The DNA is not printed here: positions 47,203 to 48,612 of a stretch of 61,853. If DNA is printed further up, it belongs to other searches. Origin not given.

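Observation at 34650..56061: Roughly 20 kb catabolic supercluster suggesting an undescribed ADI-like, ATP-yielding pathway for guanidino/ureido derivatives of omega-amino compounds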

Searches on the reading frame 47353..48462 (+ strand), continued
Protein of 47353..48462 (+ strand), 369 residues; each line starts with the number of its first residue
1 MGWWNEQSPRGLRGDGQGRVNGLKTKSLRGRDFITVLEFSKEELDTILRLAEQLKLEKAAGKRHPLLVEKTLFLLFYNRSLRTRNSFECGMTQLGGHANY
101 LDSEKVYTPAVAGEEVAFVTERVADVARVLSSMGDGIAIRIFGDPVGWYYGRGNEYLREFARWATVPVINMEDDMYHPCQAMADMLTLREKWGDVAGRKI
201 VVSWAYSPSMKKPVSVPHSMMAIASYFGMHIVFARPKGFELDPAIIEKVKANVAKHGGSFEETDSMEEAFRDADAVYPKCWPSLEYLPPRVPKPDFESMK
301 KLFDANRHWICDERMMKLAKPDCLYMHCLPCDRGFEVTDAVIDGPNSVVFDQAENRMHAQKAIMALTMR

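Call 55: find_encoding_contigs(protein=P0005, flank=10000, max_places=1)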
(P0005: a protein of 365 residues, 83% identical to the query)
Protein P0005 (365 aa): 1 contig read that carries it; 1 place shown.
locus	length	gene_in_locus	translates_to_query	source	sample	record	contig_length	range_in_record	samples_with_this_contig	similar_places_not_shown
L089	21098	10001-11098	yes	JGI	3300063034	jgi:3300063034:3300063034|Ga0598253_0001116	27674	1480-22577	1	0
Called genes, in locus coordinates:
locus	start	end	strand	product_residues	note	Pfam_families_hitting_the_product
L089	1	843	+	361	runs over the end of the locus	PF02274:ADI (faint), PF19420:DDAH_eukar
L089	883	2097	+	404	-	PF01546:Peptidase_M20, PF07687:M20_dimer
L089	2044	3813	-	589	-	PF07905:PucR, PF17853:GGDEF_2, PF13556:HTH_30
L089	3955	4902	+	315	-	PF02729:OTCace_N, PF00185:OTCace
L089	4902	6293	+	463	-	PF00202:Aminotran_3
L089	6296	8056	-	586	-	PF02730:AFOR_N, PF01314:AFOR_C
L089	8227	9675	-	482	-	PF00171:Aldedh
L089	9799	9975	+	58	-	-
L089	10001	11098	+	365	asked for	PF02729:OTCace_N, PF00185:OTCace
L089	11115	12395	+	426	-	PF00202:Aminotran_3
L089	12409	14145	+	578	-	PF07905:PucR, PF17853:GGDEF_2, PF13556:HTH_30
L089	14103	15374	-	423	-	PF04389:Peptidase_M28 (weak), PF01546:Peptidase_M20, PF07687:M20_dimer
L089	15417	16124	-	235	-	PF00005:ABC_tran, PF13304:AAA_21 (weak)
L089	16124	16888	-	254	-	PF00005:ABC_tran, PF13304:AAA_21 (faint), PF12399:BCA_ABC_TP_C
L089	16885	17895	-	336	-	PF02653:BPD_transp_2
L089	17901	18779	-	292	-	PF02653:BPD_transp_2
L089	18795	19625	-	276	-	PF01522:Polysacc_deac_1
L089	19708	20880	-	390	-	PF13433:Peripla_BP_5, PF13458:Peripla_BP_6, PF01094:ANF_receptor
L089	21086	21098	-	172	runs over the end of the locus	PF03358:FMN_red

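Call 56: find_encoding_contigs(protein=P0009, flank=10000, max_places=1)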
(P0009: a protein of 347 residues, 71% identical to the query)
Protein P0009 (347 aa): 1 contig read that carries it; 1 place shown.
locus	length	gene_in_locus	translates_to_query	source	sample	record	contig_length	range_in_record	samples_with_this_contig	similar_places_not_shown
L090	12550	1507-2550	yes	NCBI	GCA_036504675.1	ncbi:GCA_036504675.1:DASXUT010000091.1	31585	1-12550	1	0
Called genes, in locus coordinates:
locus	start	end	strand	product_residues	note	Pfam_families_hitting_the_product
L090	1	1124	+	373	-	PF00324:AA_permease, PF13520:AA_permease_2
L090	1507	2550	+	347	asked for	PF02729:OTCace_N, PF00185:OTCace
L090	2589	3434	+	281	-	PF19420:DDAH_eukar, PF02274:ADI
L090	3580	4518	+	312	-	PF02729:OTCace_N, PF00185:OTCace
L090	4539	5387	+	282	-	PF19420:DDAH_eukar, PF02274:ADI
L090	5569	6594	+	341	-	PF00696:AA_kinase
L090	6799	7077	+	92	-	-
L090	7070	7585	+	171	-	PF15919:HicB_lk_antitox, PF05534:HicB (weak)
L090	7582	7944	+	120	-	-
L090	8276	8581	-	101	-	PF07690:MFS_1 (weak)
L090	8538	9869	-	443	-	PF01546:Peptidase_M20, PF07687:M20_dimer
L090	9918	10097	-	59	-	-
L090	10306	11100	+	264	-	PF00072:Response_reg, PF00486:Trans_reg_C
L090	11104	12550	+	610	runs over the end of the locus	PF00672:HAMP (weak), PF00989:PAS (weak), PF08448:PAS_4 (weak), PF13426:PAS_9, PF00512:HisKA, PF02518:HATPase_c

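Call 57: find_encoding_contigs(protein=P0007, flank=10000, max_places=1)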
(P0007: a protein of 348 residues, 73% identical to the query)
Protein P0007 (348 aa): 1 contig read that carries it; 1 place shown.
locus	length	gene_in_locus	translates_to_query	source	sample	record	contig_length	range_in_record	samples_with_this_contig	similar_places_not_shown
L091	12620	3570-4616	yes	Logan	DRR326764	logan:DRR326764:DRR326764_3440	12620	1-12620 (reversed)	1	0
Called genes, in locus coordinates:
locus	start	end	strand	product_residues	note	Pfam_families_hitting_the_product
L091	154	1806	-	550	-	PF07905:PucR, PF17853:GGDEF_2, PF13556:HTH_30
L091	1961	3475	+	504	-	PF00324:AA_permease, PF13520:AA_permease_2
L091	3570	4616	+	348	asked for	PF02729:OTCace_N, PF00185:OTCace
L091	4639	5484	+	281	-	PF19420:DDAH_eukar, PF02274:ADI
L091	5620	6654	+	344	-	PF00696:AA_kinase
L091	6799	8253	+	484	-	PF00474:SSF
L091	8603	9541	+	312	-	PF02729:OTCace_N, PF00185:OTCace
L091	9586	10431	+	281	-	PF19420:DDAH_eukar, PF02274:ADI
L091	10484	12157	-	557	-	PF07905:PucR, PF17853:GGDEF_2, PF13556:HTH_30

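Call 58: search_protein_families(library=ncbifam, proteins=[L090:3580-4518:+, L091:8603-9541:+, L089:3955-4902:+, L089:4902-6293:+, L089:11115-12395:+, L089:8227-9675:-, L091:6799-8253:+, L091:1961-3475:+], max_evalue=1e-30)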
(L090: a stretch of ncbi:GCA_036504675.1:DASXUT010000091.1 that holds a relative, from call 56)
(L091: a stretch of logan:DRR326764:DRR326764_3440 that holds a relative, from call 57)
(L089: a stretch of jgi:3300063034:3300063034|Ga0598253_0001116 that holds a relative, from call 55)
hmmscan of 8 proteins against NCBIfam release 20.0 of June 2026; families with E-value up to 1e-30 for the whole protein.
L090:3580-4518:+ (312 aa): 11 families
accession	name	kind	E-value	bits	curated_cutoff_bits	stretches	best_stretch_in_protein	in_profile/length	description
NF001986.0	PRK00779.1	subfamily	5.1e-115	383.8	306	1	6-311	4-304/307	ornithine carbamoyltransferase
TIGR00658.1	orni_carb_tr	equivalog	2.4e-111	371.8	280.85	1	8-311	1-303/304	ornithine carbamoyltransferase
NF003286.0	PRK04284.1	subfamily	1e-81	274.7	515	1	5-308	4-327/332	ornithine carbamoyltransferase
TIGR04384.1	putr_carbamoyl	exception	5e-81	272.4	500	1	9-310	1-306/330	putrescine carbamoyltransferase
NF011380.0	PRK14805.1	equivalog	2.7e-80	269.6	421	1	9-311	3-300/302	ornithine carbamoyltransferase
NF002470.0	PRK01713.1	equivalog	1e-66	225.7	545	1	3-277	3-280/334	ornithine carbamoyltransferase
NF009213.0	PRK12562.1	subfamily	9.1e-62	209.3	559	1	6-276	5-279/334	ornithine carbamoyltransferase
NF003384.0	PRK04523.1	equivalog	8.5e-51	173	288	1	8-311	4-333/336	N-acetylornithine carbamoyltransferase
NF002032.1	PRK00856.1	equivalog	7.7e-50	169.7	263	1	9-310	2-296/297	aspartate carbamoyltransferase catalytic subunit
TIGR00670.1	asp_carb_tr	equivalog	3.9e-45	154.3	236.95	1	8-311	1-303/304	aspartate carbamoyltransferase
NF011379.0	PRK14804.1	equivalog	4.1e-40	137.8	373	1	12-308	11-306/311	ornithine carbamoyltransferase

L091:8603-9541:+ (312 aa): 11 families
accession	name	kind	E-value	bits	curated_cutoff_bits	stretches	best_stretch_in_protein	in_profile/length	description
TIGR00658.1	orni_carb_tr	equivalog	1.8e-120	401.7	280.85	1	8-311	1-303/304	ornithine carbamoyltransferase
NF001986.0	PRK00779.1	subfamily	1.2e-118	395.7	306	1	5-311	3-304/307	ornithine carbamoyltransferase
NF011380.0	PRK14805.1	equivalog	6.8e-85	284.8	421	1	9-311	3-300/302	ornithine carbamoyltransferase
NF003286.0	PRK04284.1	subfamily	1.7e-83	280.5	515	1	4-307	3-326/332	ornithine carbamoyltransferase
TIGR04384.1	putr_carbamoyl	exception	6.5e-83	278.6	500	1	9-310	1-306/330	putrescine carbamoyltransferase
NF002470.0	PRK01713.1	equivalog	2.6e-65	221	545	1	4-276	4-279/334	ornithine carbamoyltransferase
NF009213.0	PRK12562.1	subfamily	5.6e-65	219.9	559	1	5-308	4-329/334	ornithine carbamoyltransferase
NF003384.0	PRK04523.1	equivalog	3.6e-50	170.9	288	1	8-310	4-332/336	N-acetylornithine carbamoyltransferase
NF002032.1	PRK00856.1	equivalog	3.5e-48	164.3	263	1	8-310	1-296/297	aspartate carbamoyltransferase catalytic subunit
TIGR00670.1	asp_carb_tr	equivalog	1.2e-46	159.2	236.95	1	8-311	1-303/304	aspartate carbamoyltransferase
NF011379.0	PRK14804.1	equivalog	3e-40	138.2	373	1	10-311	9-309/311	ornithine carbamoyltransferase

L089:3955-4902:+ (315 aa): 11 families
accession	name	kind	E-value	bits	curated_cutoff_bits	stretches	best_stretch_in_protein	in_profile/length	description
NF001986.0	PRK00779.1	subfamily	7.4e-116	386.6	306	1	10-314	5-304/307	ornithine carbamoyltransferase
TIGR00658.1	orni_carb_tr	equivalog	3.9e-114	380.9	280.85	1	11-314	1-303/304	ornithine carbamoyltransferase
NF011380.0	PRK14805.1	equivalog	1.9e-83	280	421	1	12-314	3-300/302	ornithine carbamoyltransferase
TIGR04384.1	putr_carbamoyl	exception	9.9e-81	271.4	500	1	12-313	1-306/330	putrescine carbamoyltransferase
NF003286.0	PRK04284.1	subfamily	1.4e-79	267.6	515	1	10-311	6-327/332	ornithine carbamoyltransferase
NF002470.0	PRK01713.1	equivalog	3.5e-64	217.3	545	1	10-279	7-279/334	ornithine carbamoyltransferase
NF009213.0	PRK12562.1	subfamily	4.3e-63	213.7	559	1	11-311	7-329/334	ornithine carbamoyltransferase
NF003384.0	PRK04523.1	equivalog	6.6e-53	179.9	288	1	11-314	4-333/336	N-acetylornithine carbamoyltransferase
NF002032.1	PRK00856.1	equivalog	5.6e-48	163.6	263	1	11-313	1-296/297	aspartate carbamoyltransferase catalytic subunit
TIGR00670.1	asp_carb_tr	equivalog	9e-46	156.4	236.95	1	11-314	1-303/304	aspartate carbamoyltransferase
NF011379.0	PRK14804.1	equivalog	5.4e-42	144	373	1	13-310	9-305/311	ornithine carbamoyltransferase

L089:4902-6293:+ (463 aa): 65 families (the best 25 are shown)
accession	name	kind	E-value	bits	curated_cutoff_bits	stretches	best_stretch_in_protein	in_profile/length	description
NF005376.0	PRK06918.1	equivalog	4.7e-172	572.4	676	1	18-458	4-443/451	4-aminobutyrate--2-oxoglutarate transaminase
NF004714.0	PRK06058.1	subfamily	3.3e-170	566.5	639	1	16-457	8-445/447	4-aminobutyrate--2-oxoglutarate transaminase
TIGR00700.1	GABAtrnsam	equivalog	4.9e-164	545.9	506.65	1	37-457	2-419/420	4-aminobutyrate--2-oxoglutarate transaminase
NF005985.0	PRK08088.1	equivalog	4.5e-144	480.3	713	1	31-457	4-422/426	4-aminobutyrate--2-oxoglutarate transaminase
NF005692.0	PRK07495.1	equivalog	6.4e-141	469.8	724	1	32-457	4-420/425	4-aminobutyrate--2-oxoglutarate transaminase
NF004426.0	PRK05769.1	equivalog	1.5e-139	465.6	552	1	18-458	4-439/441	acetyl ornithine aminotransferase family protein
NF005993.0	PRK08117.1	subfamily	7.5e-127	423.5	574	1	35-457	9-428/433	aspartate aminotransferase family protein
NF005272.0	PRK06777.1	equivalog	9e-127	423.1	725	1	31-456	3-419/421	4-aminobutyrate--2-oxoglutarate transaminase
NF007308.0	PRK09792.1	equivalog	1e-121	406.7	747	1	34-457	6-420/421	4-aminobutyrate transaminase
NF006228.0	PRK08360.1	equivalog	5.2e-116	387.9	608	1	37-457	9-425/443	aspartate aminotransferase family protein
NF049976.1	AmadipTransam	equivalog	2.3e-112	375.9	650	1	41-457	5-413/416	2-aminoadipate transaminase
NF045634.1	LeuMetRace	equivalog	2.5e-100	336.2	800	1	35-457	7-425/432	leucine/methionine racemase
NF006368.0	PRK08593.1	equivalog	2.3e-94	316.5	570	1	48-457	24-430/448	aspartate aminotransferase family protein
TIGR00707.1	argD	subfamily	3.9e-92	309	410.05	2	233-456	169-380/381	acetylornithine/succinylornithine family transaminase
NF002874.0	PRK03244.1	equivalog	5.4e-89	298.8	457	1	39-456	14-392/399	acetylornithine transaminase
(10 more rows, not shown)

L089:11115-12395:+ (426 aa): 66 families (the best 25 are shown)
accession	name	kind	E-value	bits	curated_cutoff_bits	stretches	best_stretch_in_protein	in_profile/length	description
NF004426.0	PRK05769.1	equivalog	6.8e-113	377.7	552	1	3-419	17-436/441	acetyl ornithine aminotransferase family protein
NF005993.0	PRK08117.1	subfamily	9.5e-109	363.9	574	1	6-419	8-426/433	aspartate aminotransferase family protein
NF006228.0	PRK08360.1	equivalog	7.3e-95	318.2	608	1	10-418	10-422/443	aspartate aminotransferase family protein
NF004714.0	PRK06058.1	subfamily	1.2e-94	317.5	639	1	25-419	43-443/447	4-aminobutyrate--2-oxoglutarate transaminase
TIGR00700.1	GABAtrnsam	equivalog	4.9e-92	308.7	506.65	1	27-416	18-414/420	4-aminobutyrate--2-oxoglutarate transaminase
TIGR00707.1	argD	subfamily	2.2e-91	306.5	410.05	1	18-420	3-380/381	acetylornithine/succinylornithine family transaminase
NF004718.0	PRK06062.1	subfamily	5.8e-91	305.3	472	1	11-423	24-449/454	hypothetical protein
NF002874.0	PRK03244.1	equivalog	1.6e-90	303.8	457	1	5-422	6-394/399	acetylornithine transaminase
NF004799.0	PRK06148.1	subfamily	1.1e-89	301.7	1128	1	5-411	587-999/1015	hypothetical protein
NF005683.0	PRK07481.1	subfamily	9.7e-88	295.1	575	1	20-416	24-443/453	hypothetical protein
NF005376.0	PRK06918.1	equivalog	5.3e-85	285.5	676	1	25-418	37-439/451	4-aminobutyrate--2-oxoglutarate transaminase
NF005692.0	PRK07495.1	equivalog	5.2e-83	279.1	724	1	33-418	31-417/425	4-aminobutyrate--2-oxoglutarate transaminase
NF005375.0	PRK06917.1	equivalog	7.1e-81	272.2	535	1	27-418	17-434/448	aspartate aminotransferase family protein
NF002797.0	PRK02936.1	equivalog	1.1e-80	271.2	496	1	19-420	6-377/385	acetylornithine transaminase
NF002325.0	PRK01278.1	subfamily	1.5e-79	267.5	372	1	18-424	7-390/395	acetylornithine transaminase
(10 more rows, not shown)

L089:8227-9675:- (482 aa): 35 families (the best 25 are shown)
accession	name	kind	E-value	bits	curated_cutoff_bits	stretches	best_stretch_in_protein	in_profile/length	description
TIGR01722.1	MMSDH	subfamily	2.9e-163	544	448.5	1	2-462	19-477/477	CoA-acylating methylmalonate-semialdehyde dehydrogenase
NF052305.1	DioxValDhHalo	equivalog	5.1e-92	309.3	750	1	6-460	28-481/483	2,5-dioxovalerate dehydrogenase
NF042993.1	AlphKGSA_gudD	equivalog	1.9e-89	300.6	770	1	6-459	27-479/481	alpha-ketoglutaric semialdehyde dehydrogenase GucD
NF002852.0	PRK03137.1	subfamily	2.4e-82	277.4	648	1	6-461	58-513/514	L-glutamate gamma-semialdehyde dehydrogenase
NF010000.0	PRK13473.1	subfamily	2.9e-81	273.5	615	1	2-441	20-456/475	aminobutyraldehyde dehydrogenase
TIGR01804.1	BADH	equivalog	1.1e-79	268.1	668.6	1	6-456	20-467/467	betaine-aldehyde dehydrogenase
TIGR02299.1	HpaE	equivalog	1.1e-78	265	638.35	1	6-459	23-475/488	5-carboxymethyl-2-hydroxymuconate semialdehyde dehydrogenase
TIGR01780.1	SSADH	subfamily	2.7e-76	257.2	646.35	1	3-440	1-434/448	succinate-semialdehyde dehydrogenase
NF006916.0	PRK09407.1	equivalog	1.1e-73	248.6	521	1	3-466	38-498/526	succinic semialdehyde dehydrogenase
NF009725.0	PRK13252.1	equivalog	1.1e-73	248.4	593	1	3-459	26-478/488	betaine-aldehyde dehydrogenase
NF045735.1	PaDhStyDPseudo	equivalog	3.6e-72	243.6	850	1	2-459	21-480/483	phenylacetaldehyde dehydrogenase StyD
TIGR01237.1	D1pyr5carbox2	equivalog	7.4e-72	242.8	659.65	1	6-462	54-511/511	L-glutamate gamma-semialdehyde dehydrogenase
NF040648.1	lactal_redase_Meth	equivalog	4.5e-67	227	650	1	3-439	15-443/463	lactaldehyde dehydrogenase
NF006992.0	PRK09457.1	subfamily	5.6e-67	226.5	514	1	5-434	21-446/487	succinylglutamate-semialdehyde dehydrogenase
TIGR03216.1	OH_muco_semi_DH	equivalog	5.9e-66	223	693.25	1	7-459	22-478/481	2-hydroxymuconic semialdehyde dehydrogenase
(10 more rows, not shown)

L091:6799-8253:+ (484 aa): 2 families
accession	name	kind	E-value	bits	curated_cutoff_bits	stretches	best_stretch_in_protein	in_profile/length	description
TIGR00813.1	sss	superfamily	3.6e-42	144.9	184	1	34-416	1-410/411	sodium/solute symporter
TIGR02121.1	Na_Pro_sym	equivalog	1.6e-34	119.5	515.5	1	8-467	5-482/488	sodium/proline symporter PutP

L091:1961-3475:+ (504 aa): 1 family
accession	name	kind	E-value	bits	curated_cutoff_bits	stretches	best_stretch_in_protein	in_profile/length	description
TIGR00909.1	2A0306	subfamily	1.4e-37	129.7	556.8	1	35-457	1-418/429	amino acid transporter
